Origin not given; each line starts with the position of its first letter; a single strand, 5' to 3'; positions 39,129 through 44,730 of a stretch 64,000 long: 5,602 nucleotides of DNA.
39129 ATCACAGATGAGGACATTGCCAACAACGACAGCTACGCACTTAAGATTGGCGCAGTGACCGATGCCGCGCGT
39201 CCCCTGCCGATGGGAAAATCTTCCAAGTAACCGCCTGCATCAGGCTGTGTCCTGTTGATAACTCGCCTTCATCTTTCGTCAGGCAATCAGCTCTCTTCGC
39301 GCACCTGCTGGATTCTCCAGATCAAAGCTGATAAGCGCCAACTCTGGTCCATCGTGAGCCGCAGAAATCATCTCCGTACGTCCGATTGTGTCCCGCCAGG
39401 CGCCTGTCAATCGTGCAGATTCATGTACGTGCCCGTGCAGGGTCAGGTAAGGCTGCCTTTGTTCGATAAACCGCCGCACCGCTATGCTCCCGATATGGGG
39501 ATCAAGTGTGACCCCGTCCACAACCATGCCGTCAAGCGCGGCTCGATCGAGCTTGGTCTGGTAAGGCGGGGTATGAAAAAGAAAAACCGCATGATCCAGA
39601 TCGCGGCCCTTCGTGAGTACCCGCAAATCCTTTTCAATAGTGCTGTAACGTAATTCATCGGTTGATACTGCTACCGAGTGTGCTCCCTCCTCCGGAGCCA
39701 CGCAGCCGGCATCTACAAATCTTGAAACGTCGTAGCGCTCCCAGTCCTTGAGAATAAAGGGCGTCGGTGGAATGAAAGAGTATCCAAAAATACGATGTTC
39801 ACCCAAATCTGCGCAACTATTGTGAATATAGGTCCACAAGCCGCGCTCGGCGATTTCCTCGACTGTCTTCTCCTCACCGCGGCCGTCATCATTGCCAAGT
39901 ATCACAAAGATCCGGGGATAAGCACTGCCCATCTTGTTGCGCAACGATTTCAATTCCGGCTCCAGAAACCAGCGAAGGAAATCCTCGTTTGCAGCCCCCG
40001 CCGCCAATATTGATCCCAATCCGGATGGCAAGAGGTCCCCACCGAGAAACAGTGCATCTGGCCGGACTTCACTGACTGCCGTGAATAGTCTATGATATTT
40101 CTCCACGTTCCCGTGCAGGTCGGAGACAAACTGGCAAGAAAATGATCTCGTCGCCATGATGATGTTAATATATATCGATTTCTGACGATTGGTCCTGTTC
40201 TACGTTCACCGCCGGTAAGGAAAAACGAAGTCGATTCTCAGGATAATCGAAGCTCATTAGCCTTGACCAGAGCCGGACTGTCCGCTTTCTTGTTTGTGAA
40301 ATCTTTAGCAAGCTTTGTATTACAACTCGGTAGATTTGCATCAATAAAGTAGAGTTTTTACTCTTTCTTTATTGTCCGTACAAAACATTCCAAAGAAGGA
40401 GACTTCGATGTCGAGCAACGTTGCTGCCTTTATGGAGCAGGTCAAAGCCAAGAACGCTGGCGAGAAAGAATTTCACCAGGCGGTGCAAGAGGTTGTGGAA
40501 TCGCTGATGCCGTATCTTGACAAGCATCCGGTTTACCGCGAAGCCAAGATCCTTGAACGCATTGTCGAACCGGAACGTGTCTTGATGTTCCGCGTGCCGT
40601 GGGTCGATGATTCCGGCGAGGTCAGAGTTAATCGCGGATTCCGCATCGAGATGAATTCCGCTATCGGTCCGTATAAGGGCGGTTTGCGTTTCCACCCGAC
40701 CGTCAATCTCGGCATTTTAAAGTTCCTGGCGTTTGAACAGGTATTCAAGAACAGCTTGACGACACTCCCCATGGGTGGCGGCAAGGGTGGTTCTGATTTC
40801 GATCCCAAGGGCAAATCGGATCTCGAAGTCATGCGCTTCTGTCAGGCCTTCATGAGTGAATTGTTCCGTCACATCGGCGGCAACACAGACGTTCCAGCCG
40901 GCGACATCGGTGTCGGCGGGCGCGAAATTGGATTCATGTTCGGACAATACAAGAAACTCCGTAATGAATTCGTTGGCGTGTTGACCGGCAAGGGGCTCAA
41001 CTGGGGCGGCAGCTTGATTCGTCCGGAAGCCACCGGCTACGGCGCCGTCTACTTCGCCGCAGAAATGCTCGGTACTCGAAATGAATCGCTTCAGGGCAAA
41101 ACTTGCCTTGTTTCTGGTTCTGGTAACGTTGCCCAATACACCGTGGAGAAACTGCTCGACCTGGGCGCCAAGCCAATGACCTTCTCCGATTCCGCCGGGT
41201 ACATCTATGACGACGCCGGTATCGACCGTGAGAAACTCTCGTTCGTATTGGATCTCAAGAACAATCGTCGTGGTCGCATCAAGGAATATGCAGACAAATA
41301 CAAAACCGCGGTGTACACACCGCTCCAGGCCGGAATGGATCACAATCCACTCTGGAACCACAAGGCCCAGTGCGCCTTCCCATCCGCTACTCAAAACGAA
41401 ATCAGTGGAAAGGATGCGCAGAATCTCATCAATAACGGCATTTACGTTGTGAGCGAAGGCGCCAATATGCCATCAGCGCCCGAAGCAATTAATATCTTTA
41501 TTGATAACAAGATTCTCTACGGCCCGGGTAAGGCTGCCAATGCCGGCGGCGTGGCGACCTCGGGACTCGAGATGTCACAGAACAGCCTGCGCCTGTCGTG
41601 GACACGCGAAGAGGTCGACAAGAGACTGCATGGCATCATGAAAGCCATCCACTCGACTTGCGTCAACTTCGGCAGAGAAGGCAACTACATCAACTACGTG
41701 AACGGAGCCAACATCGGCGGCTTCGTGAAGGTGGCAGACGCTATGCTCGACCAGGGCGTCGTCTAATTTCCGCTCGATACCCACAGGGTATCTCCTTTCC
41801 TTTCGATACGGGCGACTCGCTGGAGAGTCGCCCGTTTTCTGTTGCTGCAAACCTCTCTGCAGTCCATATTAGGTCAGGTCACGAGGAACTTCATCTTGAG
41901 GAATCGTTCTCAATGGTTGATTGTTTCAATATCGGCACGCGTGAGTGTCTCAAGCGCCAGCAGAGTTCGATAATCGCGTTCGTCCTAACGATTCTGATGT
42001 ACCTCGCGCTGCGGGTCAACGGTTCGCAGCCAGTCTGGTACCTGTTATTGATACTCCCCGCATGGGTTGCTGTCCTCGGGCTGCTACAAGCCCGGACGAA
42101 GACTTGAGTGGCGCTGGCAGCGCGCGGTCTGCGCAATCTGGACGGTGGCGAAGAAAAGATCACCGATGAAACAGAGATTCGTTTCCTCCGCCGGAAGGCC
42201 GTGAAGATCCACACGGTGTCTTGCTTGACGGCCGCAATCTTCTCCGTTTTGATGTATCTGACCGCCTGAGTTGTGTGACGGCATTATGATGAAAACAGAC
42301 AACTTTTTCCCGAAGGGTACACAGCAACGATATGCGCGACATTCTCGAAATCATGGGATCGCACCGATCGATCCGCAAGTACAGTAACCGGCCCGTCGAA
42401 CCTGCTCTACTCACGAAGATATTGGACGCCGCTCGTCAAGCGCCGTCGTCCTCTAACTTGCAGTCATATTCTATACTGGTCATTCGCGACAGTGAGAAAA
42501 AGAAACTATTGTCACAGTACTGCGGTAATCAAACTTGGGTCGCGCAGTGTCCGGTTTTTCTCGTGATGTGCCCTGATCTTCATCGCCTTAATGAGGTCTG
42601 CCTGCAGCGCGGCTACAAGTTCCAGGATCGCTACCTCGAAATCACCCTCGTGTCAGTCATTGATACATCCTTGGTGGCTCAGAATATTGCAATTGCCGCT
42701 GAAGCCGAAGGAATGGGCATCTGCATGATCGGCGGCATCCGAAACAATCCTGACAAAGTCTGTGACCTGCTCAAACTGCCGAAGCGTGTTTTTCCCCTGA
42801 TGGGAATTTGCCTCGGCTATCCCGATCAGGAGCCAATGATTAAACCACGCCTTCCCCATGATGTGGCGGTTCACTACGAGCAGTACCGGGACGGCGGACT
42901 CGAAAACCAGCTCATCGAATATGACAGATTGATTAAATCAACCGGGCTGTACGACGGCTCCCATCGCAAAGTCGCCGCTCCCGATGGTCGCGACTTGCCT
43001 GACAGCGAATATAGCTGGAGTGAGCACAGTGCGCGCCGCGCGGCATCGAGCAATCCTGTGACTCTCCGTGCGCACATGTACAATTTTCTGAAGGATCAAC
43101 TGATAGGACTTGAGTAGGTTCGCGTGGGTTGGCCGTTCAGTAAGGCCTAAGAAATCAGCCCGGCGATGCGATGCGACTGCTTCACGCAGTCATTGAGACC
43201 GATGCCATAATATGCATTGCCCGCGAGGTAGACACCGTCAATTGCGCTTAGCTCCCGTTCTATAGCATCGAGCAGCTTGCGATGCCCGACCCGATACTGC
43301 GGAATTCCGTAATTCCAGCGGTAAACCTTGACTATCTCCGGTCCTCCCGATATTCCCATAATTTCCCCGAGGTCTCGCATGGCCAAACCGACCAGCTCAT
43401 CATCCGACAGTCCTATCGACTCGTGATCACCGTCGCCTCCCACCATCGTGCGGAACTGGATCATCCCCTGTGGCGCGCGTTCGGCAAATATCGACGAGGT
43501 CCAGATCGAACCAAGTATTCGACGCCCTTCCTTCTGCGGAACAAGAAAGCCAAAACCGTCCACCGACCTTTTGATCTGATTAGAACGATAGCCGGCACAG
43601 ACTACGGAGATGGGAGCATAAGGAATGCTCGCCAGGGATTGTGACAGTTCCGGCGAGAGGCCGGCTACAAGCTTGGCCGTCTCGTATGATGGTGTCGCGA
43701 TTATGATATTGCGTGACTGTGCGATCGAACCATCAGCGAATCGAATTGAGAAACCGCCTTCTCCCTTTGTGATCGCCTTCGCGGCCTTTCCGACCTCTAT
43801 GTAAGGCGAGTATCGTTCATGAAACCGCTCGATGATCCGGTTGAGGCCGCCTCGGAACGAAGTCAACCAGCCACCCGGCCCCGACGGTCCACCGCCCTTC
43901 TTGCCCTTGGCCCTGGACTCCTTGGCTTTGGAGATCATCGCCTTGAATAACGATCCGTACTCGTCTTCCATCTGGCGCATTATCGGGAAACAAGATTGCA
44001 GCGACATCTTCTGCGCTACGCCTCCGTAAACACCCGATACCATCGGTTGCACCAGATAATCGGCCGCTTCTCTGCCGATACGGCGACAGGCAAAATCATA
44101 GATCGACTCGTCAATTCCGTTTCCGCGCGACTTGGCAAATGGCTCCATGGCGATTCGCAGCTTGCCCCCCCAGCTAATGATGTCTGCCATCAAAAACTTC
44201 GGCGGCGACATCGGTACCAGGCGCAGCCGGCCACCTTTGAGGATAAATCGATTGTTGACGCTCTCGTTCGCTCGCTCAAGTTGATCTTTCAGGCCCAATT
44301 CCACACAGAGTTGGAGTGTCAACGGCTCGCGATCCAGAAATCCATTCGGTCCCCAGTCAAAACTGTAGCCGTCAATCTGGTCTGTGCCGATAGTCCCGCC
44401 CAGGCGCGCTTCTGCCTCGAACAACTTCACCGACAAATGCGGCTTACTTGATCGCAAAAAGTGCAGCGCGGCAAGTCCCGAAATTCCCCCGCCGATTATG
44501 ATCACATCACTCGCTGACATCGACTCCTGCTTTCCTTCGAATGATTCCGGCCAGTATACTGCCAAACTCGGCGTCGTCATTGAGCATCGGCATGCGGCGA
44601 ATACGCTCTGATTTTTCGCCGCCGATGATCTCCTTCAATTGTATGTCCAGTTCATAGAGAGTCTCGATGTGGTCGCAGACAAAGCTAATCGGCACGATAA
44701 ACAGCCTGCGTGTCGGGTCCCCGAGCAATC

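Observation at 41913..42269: In-frame UGA followed by an fdhF-like SECIS hairpin in a small membrane-protein ORF: candidate unannotated selenoprotein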

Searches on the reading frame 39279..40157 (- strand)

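Call 27: search_protein_families(library=pfam, proteins=[window:39279-40157:-], max_evalue=0.00001)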
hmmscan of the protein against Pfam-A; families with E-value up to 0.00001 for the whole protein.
window:39279-40157:- (292 aa): 1 family
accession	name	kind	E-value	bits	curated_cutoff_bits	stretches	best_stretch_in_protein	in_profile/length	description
PF00149.33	Metallophos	-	4.2e-08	34.3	21.5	1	10-246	5-190/191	Calcineurin-like phosphoesterase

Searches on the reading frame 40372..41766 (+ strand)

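Call 27: search_protein_families(library=pfam, proteins=[window:40372-41766:+], max_evalue=0.00001)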
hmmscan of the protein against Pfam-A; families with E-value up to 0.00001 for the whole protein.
window:40372-41766:+ (464 aa): 2 families
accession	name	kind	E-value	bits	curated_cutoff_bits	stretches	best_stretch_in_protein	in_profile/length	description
PF00208.27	ELFV_dehydrog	-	6.5e-82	275.3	23.4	1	212-462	1-241/241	Glutamate/Leucine/Phenylalanine/Valine dehydrogenase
PF02812.23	ELFV_dehydrog_N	-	2.5e-50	170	25.3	1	67-195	1-129/129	Glu/Leu/Phe/Val dehydrogenase, dimerisation domain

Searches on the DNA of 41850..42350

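Call 77: search_rna_families(source=window, start=41850, end=42350, threshold=evalue, max_evalue=10)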
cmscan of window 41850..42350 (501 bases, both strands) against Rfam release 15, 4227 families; matches with E-value up to 10: 0.
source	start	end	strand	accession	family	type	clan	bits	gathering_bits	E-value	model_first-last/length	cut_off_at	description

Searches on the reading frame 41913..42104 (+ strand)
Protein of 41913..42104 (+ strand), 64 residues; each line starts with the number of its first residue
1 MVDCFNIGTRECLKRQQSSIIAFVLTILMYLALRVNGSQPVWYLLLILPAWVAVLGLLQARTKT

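Call 6: search_protein_families(library=ncbifam, proteins=[window:41913-42104:+], max_evalue=1)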
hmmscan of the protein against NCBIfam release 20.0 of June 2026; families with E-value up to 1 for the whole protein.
seq(64 aa): 2 families
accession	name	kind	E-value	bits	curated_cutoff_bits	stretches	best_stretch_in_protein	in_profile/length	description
TIGR04104.1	cxxc_20_cxxc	subfamily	0.009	16.4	45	1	2-58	26-83/93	TIGR04104 family putative zinc finger protein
NF009312.0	PRK12672.1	subfamily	0.12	12.6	122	1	21-58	47-84/122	putative monovalent cation/H+ antiporter subunit G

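Call 7: search_protein_families(library=pfam, proteins=[window:41913-42104:+], max_evalue=1)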
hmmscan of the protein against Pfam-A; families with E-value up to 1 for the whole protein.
seq(64 aa): 0 families

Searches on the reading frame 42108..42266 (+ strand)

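Call 6: search_protein_families(library=ncbifam, proteins=[window:42108-42266:+], max_evalue=1)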
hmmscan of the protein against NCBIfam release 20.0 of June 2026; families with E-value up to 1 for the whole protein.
seq(53 aa): 0 families

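Call 7: search_protein_families(library=pfam, proteins=[window:42108-42266:+], max_evalue=1)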
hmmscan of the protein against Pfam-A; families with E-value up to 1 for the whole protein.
seq(53 aa): 1 family
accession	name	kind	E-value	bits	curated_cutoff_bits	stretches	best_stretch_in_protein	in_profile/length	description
PF19943.4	DUF6405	-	0.21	11.9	25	1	43-53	11-21/37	Family of unknown function (DUF6405)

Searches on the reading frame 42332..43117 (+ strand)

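Call 27: search_protein_families(library=pfam, proteins=[window:42332-43117:+], max_evalue=0.00001)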
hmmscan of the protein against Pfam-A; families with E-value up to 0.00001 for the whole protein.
window:42332-43117:+ (261 aa): 1 family
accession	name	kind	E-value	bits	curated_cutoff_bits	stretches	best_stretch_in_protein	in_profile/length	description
PF00881.29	Nitroreductase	-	2.1e-24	87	23.5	1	10-163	3-167/167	Nitroreductase family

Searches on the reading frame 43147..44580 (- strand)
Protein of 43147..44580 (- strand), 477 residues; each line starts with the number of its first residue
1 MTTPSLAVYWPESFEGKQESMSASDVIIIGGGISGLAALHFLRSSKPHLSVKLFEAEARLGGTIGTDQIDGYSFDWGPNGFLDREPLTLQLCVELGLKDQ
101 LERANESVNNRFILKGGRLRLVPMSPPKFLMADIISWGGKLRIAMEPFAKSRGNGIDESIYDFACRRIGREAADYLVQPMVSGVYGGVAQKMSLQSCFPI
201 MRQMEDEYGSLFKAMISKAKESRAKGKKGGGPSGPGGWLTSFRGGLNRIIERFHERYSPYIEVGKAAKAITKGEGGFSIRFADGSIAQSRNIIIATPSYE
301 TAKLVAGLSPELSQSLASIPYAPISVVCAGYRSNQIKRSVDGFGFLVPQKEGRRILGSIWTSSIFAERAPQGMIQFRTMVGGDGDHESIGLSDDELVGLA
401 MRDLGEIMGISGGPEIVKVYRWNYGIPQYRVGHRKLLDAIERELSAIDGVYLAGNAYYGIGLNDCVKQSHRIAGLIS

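Call 27: search_protein_families(library=pfam, proteins=[window:43147-44580:-], max_evalue=0.00001)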
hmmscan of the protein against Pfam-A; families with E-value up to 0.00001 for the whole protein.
window:43147-44580:- (477 aa): 3 families
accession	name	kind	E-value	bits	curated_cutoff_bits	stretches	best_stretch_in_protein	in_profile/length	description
PF01593.30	Amino_oxidase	-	2.3e-49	169.3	19.8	1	33-475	1-441/443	Flavin containing amine oxidoreductase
PF13450.12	NAD_binding_8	-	2.9e-13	50.3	21.9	1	28-91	1-64/68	NAD(P)-binding Rossmann-like domain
PF01266.30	DAO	-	7e-06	26.2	27.9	0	25-64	1-39/353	FAD dependent oxidoreductase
